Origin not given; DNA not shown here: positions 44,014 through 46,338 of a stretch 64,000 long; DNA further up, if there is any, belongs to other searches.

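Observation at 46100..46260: REP/repeat-A insertion overlaps the start of the hybrid histidine kinase and supplies an in-frame TAG at codon 2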

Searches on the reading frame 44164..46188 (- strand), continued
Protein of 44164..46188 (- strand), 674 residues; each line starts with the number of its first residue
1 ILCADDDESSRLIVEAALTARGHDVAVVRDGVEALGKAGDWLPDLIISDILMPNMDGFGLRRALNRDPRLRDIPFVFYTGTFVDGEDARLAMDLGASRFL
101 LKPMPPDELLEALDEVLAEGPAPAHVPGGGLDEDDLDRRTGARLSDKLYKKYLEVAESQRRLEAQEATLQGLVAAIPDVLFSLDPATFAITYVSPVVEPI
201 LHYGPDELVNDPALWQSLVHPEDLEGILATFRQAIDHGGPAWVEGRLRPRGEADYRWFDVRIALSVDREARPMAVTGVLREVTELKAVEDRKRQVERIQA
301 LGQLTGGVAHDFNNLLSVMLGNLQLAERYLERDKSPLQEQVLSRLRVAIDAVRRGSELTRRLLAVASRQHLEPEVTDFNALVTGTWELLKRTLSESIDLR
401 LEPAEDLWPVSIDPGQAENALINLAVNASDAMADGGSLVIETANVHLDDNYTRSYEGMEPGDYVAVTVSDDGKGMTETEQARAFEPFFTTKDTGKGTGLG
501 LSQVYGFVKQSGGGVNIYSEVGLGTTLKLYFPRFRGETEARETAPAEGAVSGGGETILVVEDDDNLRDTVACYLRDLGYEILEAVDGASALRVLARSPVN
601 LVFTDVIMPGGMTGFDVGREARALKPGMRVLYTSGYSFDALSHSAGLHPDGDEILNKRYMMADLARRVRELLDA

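Call 10: find_encoding_contigs(protein=P0002, flank=6000, max_places=4)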
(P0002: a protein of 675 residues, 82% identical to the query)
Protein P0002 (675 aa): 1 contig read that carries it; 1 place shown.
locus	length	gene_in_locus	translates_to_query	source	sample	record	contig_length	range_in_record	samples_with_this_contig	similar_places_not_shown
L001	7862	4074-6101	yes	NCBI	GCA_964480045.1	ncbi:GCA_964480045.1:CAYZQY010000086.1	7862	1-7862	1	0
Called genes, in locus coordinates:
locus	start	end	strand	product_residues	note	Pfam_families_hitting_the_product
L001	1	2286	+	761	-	?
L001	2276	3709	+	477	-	PF08448:PAS_4, PF00512:HisKA, PF13581:HATPase_c_2 (faint), PF02518:HATPase_c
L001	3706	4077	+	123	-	PF00072:Response_reg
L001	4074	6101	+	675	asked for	PF00072:Response_reg, PF08448:PAS_4 (weak), PF08447:PAS_3, PF00512:HisKA (weak), PF02518:HATPase_c, PF00072:Response_reg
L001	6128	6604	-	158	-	PF01161:PBP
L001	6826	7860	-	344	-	?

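Call 11: find_encoding_contigs(protein=P0003, flank=6000, max_places=4)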
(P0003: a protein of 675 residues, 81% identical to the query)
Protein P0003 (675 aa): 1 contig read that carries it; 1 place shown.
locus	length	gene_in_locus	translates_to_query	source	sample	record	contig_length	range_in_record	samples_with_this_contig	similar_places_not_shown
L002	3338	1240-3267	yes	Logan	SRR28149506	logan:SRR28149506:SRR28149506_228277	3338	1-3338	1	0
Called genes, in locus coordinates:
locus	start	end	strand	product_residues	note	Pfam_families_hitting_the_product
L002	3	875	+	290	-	?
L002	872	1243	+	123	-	PF00072:Response_reg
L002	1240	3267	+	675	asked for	PF00072:Response_reg, PF08447:PAS_3, PF00512:HisKA (weak), PF02518:HATPase_c, PF00072:Response_reg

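Call 12: find_encoding_contigs(protein=P0001, flank=6000, max_places=4)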
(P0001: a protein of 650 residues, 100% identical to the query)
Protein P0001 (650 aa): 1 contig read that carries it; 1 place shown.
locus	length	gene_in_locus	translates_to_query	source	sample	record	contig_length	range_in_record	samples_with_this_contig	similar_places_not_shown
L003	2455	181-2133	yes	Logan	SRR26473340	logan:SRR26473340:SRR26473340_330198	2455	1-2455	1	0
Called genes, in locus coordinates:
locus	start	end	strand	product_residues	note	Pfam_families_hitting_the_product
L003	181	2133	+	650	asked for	PF00072:Response_reg, PF08447:PAS_3, PF00512:HisKA (weak), PF02518:HATPase_c, PF00072:Response_reg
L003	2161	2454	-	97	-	?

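Call 18: find_related_loci(query=window:44167-46188:-, collection=genome_contigs, flank=10000)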
Query window:44167-46188:- (674 aa) in genome_contigs; peptide patterns used: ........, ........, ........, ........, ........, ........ (x = any residue, [..] = any of these).
268 stretches matched a pattern; 219 encode a relative of the query (tblastn E <= 1e-3); the best 80 are kept; 80 distinct loci.
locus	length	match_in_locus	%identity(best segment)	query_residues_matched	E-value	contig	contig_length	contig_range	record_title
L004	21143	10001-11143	38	265-672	1e-62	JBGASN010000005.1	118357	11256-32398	MAG: Holophagaceae bacterium isolate MAG_MBR_H10.4 MBRH10-4_opera_contig_688, whole genome shotgun sequence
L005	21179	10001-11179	32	1-637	4e-45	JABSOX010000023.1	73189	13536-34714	MAG: Colwellia sp. isolate DT_19 DT-Colwellia-3_scaffold_27, whole genome shotgun sequence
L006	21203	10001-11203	25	104-532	1e-24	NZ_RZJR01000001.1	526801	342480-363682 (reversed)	Cohnella sp. AR92 Contig_6, whole genome shotgun sequence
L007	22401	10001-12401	32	1-623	1e-22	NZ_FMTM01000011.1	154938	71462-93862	Rhizobium mongolense subsp. loessense strain CGMCC 1.3401, whole genome shotgun sequence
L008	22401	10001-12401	32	1-623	2e-22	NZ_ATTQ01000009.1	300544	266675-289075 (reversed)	Rhizobium mongolense USDA 1844 A3C3DRAFT_scaffold_8.9_C, whole genome shotgun sequence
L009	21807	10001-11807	28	1-622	3e-22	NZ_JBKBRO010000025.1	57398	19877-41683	MAG: Phenylobacterium sp. isolate 21I_052.bin.27 NODE_345_length_57398_cov_58.417305, whole genome shotgun sequence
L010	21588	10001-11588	39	1-622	4e-19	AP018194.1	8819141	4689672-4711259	Scytonema sp. HK-05 DNA, nearly complete genome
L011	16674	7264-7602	43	1-623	9e-19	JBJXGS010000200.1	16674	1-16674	MAG: Burkholderiales bacterium isolate F1F2.bin.191 k127_5519796, whole genome shotgun sequence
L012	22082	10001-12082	23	1-622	1e-18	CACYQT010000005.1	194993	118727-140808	uncultured bacterium isolate RUG12186 genome assembly, contig: RUG12186_asm_5, whole genome shotgun sequence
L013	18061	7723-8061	43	1-623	1e-18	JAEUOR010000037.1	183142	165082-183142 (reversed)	MAG: Burkholderiales bacterium isolate new MAG-204 k141_3399124, whole genome shotgun sequence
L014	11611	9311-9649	42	1-657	1e-18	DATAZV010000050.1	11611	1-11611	MAG TPA_asm: Burkholderiales bacterium isolate SMAG_U5714 k141_589989, whole genome shotgun sequence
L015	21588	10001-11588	39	1-622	2e-18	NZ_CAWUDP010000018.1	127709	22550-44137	Scytonema sp. PCC 10023 isolate Scytonema sp. PCC 10023 NODE_19_length_127709_cov_103.048976, whole genome shotgun seque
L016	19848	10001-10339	42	1-657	2e-18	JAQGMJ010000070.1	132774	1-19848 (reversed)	MAG: Betaproteobacteria bacterium isolate RYN_558 scaffold_3652035, whole genome shotgun sequence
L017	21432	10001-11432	39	1-622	2e-18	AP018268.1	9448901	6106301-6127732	Scytonema sp. NIES-4073 DNA, nearly complete genome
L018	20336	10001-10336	42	1-657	2e-18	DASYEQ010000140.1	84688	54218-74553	MAG TPA_asm: Burkholderiales bacterium isolate SMAG_U4991 k141_968345, whole genome shotgun sequence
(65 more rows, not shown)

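Call 27: find_related_loci(query=window:44167-46188:-, collection=metagenome_contigs, flank=10000)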
Query window:44167-46188:- (674 aa) in metagenome_contigs; peptide patterns used: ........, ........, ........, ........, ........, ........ (x = any residue, [..] = any of these).
301 stretches matched a pattern; 197 encode a relative of the query (tblastn E <= 1e-3); the best 80 are kept; 80 distinct loci.
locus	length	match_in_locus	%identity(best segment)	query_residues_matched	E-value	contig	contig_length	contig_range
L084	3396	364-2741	82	1-673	0e+0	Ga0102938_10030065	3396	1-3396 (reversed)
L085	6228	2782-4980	46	1-672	6e-105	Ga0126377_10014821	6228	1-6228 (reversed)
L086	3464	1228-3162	28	1-635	3e-50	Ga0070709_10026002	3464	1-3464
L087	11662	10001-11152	26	154-546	2e-29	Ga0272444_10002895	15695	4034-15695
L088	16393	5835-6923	27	169-532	6e-27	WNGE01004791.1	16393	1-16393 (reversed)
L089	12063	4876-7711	25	1-609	6e-22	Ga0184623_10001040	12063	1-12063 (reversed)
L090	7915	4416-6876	28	1-623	5e-19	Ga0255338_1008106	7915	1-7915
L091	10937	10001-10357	44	1-615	6e-19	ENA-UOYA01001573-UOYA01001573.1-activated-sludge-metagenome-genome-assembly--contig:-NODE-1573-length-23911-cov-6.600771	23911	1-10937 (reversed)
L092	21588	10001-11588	39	1-622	8e-19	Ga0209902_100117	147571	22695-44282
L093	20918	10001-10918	30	1-622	9e-19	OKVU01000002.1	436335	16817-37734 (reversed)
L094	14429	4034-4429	42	1-657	1e-18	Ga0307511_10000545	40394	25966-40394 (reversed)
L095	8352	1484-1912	38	1-657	1e-18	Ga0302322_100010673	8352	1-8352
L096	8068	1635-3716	22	1-622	4e-18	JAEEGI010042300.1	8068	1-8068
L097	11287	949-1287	42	1-623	4e-18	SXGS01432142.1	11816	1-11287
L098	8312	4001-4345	42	1-116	6e-18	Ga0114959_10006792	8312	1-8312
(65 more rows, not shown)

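Call 29: find_homologous_proteins(query=L001:2276-3706:+, max_evalue=1e-40)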
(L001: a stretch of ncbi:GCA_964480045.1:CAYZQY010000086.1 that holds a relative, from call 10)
Query L001:2276-3706:+ (477 aa): 6302 proteins with E <= 1e-40 among 8000 candidates; the best 120 are listed.
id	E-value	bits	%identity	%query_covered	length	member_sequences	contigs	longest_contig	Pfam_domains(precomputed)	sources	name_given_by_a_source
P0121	1.4e-239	813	79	100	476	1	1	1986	PF13581.13,PF08448.17,PF02518.32,PF00512.32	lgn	-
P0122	3.5e-146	506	57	92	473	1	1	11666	PF08448.17,PF02518.32,PF00512.32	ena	-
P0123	1.1e-95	339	53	58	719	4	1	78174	PF08447.19,PF13426.14,PF13188.14,PF13581.13,PF08448.17,PF02518.32,PF00512.32,PF00989.32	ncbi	-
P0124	3.5e-95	338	43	78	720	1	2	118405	PF08447.19,PF13426.14,PF13188.14,PF13581.13,PF08448.17,PF02518.32,PF00512.32,PF00989.32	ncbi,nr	ncbi:MAG: PAS domain S-box protein [Candidatus Competibacter sp.]|nr:PAS domain S-box protein [Candi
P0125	8.6e-95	336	54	57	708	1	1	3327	PF08447.19,PF13426.14,PF13188.14,PF13581.13,PF08448.17,PF02518.32,PF00512.32,PF00989.32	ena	-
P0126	1.6e-91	326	45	82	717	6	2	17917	PF08447.19,PF13426.14,PF13188.14,PF13581.13,PF08448.17,PF02518.32,PF07694.18,PF00512.32,PF00989.32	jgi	jgi:PAS domain S-box-containing protein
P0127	1.9e-91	325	46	80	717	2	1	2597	PF08447.19,PF13426.14,PF13188.14,PF13581.13,PF08448.17,PF02518.32,PF07694.18,PF00512.32,PF00989.32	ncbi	-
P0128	2.1e-90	322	44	81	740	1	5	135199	PF08447.19,PF08448.17,PF02518.32,PF00512.32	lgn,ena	-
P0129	4.3e-89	318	55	57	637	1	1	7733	PF00672.31,PF08447.19,PF02518.32,PF00512.32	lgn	-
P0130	1.7e-88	316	44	89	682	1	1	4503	PF13426.14,PF13188.14,PF17201.11,PF02743.25,PF02518.32,PF00512.32,PF22309.3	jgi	jgi:PAS domain S-box-containing protein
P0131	2.2e-88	315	51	58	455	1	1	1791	PF08447.19,PF13426.14,PF13188.14,PF02518.32,PF00512.32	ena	-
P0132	2.3e-88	315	54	57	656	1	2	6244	PF08447.19,PF13426.14,PF13188.14,PF08448.17,PF02518.32,PF00512.32,PF00989.32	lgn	-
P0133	3.8e-88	314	54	58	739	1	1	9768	PF13426.14,PF13188.14,PF08448.17,PF02518.32,PF00512.32,PF00989.32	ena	-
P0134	1.6e-87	312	44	80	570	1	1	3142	PF08447.19,PF13426.14,PF13188.14,PF18095.8,PF08448.17,PF02518.32,PF00512.32,PF00989.32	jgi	jgi:PAS domain S-box-containing protein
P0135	2.2e-87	312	54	57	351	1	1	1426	PF02518.32,PF00512.32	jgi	jgi:signal transduction histidine kinase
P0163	4.5e-84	301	52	58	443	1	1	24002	PF02518.32,PF00512.32,PF00072.31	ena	-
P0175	2.7e-83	298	57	52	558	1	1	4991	PF13185.13,PF01590.33,PF02518.32,PF13492.13,PF00512.32,PF00072.31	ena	-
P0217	2.4e-81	292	54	55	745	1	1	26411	PF13185.13,PF01590.33,PF02518.32,PF00512.32,PF00072.31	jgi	jgi:signal transduction histidine kinase/DNA-binding response OmpR family regulator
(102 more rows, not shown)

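Call 30: find_encoding_contigs(protein=P0121, flank=6000, max_places=6)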
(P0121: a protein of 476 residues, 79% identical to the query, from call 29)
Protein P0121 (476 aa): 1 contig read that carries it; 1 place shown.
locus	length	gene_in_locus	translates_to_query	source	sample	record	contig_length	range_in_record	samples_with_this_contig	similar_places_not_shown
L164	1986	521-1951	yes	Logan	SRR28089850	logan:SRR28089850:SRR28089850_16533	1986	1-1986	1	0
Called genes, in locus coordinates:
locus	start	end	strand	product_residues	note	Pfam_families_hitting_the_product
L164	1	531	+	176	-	?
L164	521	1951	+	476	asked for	PF08448:PAS_4, PF00512:HisKA, PF13581:HATPase_c_2 (weak), PF02518:HATPase_c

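Call 52: list_cluster_members(proteins=[P0001, P0241, P0002])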
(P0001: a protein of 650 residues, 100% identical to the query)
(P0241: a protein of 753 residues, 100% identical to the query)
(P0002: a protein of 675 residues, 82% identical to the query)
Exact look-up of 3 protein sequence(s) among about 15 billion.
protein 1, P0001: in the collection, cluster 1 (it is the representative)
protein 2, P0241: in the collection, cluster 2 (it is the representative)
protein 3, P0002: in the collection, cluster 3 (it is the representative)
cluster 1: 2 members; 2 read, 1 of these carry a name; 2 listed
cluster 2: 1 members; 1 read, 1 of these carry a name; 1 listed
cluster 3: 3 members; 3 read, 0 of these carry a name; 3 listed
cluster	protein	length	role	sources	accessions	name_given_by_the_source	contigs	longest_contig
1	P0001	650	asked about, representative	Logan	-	-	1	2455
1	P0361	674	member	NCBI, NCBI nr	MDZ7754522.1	MAG: response regulator [Gammaproteobacteria bacterium] | response regulator [Gammaproteobacteria bacterium]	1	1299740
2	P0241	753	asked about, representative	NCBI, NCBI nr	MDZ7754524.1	MAG: NADP-dependent malic enzyme [Gammaproteobacteria bacterium] | NADP-dependent malic enzyme [Gammaproteobacteria bacterium]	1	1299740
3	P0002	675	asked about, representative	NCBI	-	-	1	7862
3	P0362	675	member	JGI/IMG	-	-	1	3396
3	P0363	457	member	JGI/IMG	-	-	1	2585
